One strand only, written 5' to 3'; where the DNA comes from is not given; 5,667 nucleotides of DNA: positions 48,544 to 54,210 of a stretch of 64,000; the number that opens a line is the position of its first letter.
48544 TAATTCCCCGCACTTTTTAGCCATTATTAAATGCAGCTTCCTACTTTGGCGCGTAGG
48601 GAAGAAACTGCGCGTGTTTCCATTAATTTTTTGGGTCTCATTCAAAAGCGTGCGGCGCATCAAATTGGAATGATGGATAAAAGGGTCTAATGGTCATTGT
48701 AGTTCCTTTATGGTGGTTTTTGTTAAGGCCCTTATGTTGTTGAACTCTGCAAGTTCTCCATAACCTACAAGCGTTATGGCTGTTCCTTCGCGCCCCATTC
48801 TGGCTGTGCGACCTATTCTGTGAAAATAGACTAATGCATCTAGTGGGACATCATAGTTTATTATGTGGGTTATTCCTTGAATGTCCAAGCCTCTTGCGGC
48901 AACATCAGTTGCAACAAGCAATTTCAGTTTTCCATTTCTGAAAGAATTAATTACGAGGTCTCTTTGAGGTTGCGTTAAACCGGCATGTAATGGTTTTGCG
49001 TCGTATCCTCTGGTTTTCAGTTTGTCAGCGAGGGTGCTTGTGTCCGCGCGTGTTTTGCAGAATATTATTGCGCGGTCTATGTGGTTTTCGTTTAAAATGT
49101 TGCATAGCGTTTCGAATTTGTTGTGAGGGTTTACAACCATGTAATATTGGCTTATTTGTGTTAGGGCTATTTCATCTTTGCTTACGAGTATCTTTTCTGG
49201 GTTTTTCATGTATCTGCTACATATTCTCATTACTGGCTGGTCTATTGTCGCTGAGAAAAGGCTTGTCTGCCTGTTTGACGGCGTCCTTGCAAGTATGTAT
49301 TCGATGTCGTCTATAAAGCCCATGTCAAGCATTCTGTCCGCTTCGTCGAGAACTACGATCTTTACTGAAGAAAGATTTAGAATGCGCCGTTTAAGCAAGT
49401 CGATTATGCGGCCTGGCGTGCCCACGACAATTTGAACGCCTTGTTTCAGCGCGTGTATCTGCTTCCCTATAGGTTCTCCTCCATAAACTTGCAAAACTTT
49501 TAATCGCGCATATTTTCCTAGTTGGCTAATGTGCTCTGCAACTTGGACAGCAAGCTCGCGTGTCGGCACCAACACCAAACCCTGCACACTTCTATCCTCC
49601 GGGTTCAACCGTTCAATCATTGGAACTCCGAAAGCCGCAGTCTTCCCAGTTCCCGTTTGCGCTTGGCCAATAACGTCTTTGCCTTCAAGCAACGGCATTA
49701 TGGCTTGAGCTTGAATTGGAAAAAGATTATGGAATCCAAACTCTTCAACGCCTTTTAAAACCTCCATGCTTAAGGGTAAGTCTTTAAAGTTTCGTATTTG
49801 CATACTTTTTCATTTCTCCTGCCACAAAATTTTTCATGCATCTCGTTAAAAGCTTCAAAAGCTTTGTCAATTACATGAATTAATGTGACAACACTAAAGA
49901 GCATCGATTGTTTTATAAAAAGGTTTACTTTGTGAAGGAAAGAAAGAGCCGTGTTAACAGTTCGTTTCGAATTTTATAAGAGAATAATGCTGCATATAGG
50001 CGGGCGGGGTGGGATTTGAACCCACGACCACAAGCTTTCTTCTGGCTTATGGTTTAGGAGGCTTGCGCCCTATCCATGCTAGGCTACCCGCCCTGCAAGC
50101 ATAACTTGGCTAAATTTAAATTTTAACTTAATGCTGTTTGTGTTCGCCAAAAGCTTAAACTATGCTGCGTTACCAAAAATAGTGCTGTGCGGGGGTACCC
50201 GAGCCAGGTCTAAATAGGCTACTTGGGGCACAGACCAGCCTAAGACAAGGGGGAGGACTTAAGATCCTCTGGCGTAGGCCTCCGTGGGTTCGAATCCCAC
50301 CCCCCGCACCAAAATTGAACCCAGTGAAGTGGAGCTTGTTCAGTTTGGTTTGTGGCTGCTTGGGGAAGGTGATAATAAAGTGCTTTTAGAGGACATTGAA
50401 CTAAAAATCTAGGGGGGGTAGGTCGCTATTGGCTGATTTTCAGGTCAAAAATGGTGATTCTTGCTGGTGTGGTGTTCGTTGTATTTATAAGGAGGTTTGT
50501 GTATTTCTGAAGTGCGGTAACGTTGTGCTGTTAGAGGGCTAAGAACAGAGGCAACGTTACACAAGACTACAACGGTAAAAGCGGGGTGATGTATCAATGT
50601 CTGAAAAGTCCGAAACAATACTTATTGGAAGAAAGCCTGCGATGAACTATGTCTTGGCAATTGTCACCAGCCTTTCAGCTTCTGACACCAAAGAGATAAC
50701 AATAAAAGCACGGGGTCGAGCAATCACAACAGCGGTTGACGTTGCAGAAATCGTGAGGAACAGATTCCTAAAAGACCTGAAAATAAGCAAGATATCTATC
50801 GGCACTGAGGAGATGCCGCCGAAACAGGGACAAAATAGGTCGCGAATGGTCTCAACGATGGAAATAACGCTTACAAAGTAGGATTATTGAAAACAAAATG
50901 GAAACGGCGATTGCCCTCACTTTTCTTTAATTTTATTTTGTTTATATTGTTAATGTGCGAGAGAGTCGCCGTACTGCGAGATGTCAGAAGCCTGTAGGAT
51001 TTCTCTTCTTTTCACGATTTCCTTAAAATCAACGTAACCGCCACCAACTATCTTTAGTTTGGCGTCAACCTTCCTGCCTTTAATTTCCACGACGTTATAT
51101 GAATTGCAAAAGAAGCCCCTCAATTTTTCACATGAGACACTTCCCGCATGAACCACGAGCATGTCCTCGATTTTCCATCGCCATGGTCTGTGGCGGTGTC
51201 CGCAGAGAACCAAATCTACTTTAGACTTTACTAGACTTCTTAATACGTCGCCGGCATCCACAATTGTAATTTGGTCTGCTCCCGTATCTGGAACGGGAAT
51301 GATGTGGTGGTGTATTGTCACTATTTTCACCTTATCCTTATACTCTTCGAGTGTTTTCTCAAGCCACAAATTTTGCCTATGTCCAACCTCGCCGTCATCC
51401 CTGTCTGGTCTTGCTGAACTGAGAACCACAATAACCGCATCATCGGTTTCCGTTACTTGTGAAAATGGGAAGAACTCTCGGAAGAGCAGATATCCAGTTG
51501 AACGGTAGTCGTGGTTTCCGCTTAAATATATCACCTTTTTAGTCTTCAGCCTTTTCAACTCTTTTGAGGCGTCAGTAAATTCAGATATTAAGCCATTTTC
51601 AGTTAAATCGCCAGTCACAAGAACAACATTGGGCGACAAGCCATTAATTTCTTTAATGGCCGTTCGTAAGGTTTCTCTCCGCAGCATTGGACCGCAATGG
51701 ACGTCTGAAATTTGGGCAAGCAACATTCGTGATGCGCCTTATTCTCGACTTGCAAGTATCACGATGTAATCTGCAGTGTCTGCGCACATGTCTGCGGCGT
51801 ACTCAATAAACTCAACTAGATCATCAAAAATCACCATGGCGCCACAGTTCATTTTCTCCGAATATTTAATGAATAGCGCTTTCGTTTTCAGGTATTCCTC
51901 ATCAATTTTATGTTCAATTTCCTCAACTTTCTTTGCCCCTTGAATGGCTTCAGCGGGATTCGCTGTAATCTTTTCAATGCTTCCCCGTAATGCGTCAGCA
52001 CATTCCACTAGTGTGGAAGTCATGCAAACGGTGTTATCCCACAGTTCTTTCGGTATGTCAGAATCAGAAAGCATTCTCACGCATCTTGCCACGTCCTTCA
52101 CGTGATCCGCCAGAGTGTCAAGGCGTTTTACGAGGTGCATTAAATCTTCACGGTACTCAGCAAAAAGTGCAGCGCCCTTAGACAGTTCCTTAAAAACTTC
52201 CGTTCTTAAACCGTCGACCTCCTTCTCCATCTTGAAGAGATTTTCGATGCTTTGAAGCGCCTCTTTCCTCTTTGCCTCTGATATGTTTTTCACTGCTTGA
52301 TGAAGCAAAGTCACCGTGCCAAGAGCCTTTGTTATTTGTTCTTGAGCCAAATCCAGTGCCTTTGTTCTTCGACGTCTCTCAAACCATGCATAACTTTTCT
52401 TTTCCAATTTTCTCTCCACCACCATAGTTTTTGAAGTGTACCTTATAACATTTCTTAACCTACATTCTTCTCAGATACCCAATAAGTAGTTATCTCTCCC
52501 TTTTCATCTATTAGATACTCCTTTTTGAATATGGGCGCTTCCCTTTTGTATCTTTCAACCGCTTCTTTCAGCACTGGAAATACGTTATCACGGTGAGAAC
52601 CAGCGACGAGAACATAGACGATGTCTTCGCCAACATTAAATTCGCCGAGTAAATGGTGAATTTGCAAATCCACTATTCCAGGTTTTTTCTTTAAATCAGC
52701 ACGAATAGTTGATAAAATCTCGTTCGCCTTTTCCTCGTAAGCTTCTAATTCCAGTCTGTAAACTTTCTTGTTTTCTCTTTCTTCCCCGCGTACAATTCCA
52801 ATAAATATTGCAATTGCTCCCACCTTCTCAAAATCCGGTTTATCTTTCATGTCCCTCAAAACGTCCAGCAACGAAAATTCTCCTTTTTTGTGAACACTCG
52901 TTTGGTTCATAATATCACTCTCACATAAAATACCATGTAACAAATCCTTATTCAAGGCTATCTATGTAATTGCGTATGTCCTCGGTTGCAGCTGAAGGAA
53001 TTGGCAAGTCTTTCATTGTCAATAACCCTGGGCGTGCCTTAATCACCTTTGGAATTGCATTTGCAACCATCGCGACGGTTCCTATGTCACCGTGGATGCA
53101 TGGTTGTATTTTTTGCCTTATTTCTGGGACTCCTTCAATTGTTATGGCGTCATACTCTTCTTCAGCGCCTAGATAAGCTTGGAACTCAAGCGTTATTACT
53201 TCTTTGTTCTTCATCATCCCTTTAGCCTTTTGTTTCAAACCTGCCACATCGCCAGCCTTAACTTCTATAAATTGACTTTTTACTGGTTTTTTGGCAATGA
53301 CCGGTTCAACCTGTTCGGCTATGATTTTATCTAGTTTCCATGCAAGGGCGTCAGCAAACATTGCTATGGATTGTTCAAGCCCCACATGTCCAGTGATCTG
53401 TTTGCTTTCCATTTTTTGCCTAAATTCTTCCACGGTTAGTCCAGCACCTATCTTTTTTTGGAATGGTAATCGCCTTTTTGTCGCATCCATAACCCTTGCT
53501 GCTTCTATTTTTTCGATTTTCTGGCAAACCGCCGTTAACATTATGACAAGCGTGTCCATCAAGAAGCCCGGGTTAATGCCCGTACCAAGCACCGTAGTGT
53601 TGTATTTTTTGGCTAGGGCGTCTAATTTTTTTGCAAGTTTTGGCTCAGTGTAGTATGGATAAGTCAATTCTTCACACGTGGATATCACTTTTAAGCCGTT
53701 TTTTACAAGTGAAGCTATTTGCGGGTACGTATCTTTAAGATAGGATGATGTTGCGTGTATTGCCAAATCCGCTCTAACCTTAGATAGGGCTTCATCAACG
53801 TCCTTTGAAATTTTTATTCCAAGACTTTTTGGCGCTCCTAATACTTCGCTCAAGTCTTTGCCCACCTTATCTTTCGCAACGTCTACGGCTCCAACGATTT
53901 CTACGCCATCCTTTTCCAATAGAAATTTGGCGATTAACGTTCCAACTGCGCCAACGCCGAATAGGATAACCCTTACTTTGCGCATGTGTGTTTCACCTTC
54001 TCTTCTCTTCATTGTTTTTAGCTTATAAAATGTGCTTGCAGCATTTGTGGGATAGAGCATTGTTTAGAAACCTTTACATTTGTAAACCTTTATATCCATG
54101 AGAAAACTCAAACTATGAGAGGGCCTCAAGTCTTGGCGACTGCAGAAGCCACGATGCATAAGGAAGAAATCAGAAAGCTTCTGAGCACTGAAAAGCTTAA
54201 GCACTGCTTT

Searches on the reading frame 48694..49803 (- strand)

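Call 62: search_protein_families(library=pfam, proteins=[window:48694-49803:-], max_evalue=1e-10)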
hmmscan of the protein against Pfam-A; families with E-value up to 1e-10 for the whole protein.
window:48694-49803:- (369 aa): 2 families
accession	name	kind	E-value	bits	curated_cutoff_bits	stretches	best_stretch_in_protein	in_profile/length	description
PF00270.35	DEAD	-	1.8e-53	181.2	26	1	29-192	2-165/167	DEAD/DEAH box helicase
PF00271.37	Helicase_C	-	2.2e-31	108.8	23.5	1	229-337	2-110/110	Helicase conserved C-terminal domain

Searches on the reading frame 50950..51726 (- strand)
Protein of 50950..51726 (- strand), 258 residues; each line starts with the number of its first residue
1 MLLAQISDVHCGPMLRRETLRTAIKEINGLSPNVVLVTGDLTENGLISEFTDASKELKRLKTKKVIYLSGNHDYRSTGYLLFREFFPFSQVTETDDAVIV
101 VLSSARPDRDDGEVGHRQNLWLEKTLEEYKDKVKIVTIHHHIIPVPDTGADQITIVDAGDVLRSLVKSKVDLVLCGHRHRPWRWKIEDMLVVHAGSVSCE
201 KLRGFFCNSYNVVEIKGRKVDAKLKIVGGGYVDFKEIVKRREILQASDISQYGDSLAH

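Call 62: search_protein_families(library=pfam, proteins=[window:50950-51726:-], max_evalue=1e-10)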
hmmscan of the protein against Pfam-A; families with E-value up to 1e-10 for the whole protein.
window:50950-51726:- (258 aa): 2 families
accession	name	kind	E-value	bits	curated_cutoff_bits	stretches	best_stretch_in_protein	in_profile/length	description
PF00149.33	Metallophos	-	3.1e-17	64.1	21.5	1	2-181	2-191/191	Calcineurin-like phosphoesterase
PF12850.12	Metallophos_2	-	6.7e-13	49.4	27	1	1-201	1-139/154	Calcineurin-like phosphoesterase superfamily domain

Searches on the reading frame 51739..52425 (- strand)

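Call 62: search_protein_families(library=pfam, proteins=[window:51739-52425:-], max_evalue=1e-10)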
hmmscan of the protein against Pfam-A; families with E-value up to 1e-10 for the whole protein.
window:51739-52425:- (228 aa): 1 family
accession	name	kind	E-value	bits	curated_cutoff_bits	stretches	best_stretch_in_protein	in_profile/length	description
PF01865.21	PhoU_div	-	6.7e-22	78.3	24.4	1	25-224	11-211/214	Protein of unknown function DUF47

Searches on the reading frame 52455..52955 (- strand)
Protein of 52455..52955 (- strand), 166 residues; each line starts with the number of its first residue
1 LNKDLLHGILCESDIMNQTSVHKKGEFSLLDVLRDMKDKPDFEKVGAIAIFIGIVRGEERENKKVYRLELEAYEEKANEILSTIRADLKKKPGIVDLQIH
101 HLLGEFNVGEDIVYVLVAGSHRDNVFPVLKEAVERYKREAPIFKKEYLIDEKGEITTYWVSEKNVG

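Call 62: search_protein_families(library=pfam, proteins=[window:52455-52955:-], max_evalue=1e-10)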
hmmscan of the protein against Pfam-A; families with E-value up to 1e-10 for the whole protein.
window:52455-52955:- (166 aa): 1 family
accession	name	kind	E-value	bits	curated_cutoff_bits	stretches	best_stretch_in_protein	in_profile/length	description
PF02391.22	MoaE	-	2.6e-25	89.2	23.4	1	42-139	17-114/114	MoaE protein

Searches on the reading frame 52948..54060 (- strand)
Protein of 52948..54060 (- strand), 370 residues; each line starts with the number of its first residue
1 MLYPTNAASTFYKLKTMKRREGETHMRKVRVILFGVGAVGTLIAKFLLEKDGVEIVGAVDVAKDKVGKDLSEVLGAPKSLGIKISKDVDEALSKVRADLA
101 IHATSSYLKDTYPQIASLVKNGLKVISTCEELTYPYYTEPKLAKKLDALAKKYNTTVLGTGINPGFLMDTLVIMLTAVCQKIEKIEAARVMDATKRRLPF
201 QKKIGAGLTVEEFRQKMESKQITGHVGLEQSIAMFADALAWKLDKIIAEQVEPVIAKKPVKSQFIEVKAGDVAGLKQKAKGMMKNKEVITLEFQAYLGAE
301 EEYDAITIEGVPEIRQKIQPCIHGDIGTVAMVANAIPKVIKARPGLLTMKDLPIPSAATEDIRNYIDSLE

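Call 62: search_protein_families(library=pfam, proteins=[window:52948-54060:-], max_evalue=1e-10)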
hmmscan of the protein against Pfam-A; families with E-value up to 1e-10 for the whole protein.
window:52948-54060:- (370 aa): 1 family
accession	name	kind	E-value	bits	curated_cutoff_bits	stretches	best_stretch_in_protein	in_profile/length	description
PF19328.4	DAP_DH_C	-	5.7e-55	186.6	23.3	1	166-366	1-204/206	2,4-diaminopentanoate dehydrogenase C-terminal domain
